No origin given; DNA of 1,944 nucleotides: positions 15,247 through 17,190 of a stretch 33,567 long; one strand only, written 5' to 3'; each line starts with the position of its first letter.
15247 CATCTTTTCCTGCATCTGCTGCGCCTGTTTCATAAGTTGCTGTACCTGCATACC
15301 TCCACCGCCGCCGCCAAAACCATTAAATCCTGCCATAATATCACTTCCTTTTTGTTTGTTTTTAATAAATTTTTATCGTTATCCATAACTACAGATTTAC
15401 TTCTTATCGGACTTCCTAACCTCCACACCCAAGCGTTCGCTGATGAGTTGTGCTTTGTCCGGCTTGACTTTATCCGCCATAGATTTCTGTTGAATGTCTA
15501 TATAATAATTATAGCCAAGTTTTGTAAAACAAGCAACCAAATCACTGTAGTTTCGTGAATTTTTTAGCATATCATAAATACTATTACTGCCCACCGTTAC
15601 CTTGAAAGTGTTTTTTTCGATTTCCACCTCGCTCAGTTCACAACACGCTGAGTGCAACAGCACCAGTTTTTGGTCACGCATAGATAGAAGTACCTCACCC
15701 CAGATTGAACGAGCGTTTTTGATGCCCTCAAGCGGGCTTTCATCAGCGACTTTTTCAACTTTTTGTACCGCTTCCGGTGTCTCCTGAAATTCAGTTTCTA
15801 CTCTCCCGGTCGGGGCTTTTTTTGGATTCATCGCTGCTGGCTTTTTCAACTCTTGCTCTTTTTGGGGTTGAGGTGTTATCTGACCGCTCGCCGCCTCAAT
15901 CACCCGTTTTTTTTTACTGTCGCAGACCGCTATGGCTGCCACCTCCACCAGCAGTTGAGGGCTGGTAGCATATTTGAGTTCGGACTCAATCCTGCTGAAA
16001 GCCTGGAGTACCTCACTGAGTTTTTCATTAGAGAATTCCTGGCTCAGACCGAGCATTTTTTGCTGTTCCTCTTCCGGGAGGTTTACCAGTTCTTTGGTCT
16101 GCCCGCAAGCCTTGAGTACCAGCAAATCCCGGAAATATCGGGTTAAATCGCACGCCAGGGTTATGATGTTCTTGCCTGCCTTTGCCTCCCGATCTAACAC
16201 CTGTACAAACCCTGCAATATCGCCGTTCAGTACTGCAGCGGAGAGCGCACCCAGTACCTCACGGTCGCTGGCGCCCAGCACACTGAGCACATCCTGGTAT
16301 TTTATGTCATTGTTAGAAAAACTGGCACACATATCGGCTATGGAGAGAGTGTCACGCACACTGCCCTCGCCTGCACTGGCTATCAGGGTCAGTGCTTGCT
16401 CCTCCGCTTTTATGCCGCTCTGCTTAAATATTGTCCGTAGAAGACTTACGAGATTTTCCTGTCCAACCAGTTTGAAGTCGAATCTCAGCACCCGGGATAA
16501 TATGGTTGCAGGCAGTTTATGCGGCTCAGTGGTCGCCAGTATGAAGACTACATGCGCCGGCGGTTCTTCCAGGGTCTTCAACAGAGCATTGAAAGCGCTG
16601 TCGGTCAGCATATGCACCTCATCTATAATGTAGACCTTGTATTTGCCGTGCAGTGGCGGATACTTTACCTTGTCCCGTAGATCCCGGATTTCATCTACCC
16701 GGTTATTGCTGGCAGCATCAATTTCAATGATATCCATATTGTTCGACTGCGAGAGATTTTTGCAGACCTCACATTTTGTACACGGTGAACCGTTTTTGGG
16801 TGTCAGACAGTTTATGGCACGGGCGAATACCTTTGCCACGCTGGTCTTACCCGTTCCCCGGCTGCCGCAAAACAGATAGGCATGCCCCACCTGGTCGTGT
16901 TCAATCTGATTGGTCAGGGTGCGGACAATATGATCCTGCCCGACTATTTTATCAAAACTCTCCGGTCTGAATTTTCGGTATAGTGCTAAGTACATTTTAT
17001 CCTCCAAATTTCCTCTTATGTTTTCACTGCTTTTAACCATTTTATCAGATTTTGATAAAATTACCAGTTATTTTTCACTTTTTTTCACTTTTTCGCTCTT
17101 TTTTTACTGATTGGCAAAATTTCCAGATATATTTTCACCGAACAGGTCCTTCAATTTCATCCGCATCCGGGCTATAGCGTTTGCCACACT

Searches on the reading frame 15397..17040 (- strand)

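Call 17: search_protein_families(library=pfam, proteins=[window:15397-17040:-], max_evalue=0.00001)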
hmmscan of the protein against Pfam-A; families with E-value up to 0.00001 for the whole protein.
window:15397-17040:- (547 aa): 5 families
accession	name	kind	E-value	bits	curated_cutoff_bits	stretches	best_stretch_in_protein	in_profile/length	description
PF13177.12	DNA_pol3_delta2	-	1.5e-46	158.8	27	1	35-190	2-158/161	DNA polymerase III, delta subunit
PF12169.13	DNA_pol3_gamma3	-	6.3e-16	58.9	24.4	1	248-375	3-130/143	DNA polymerase III subunits gamma and tau domain III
PF00004.35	AAA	-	3e-12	47.5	21.2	1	56-190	2-126/131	ATPase family associated with various cellular activities (AAA)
PF22608.2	DNAX_ATPase_lid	-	6e-11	42.4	27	1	200-238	5-43/49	DNA polymerase III clamp loader subunit, ATPase lid domain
PF07728.20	AAA_5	-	3.1e-06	27.7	22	1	56-164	3-97/139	AAA domain (dynein-related subfamily)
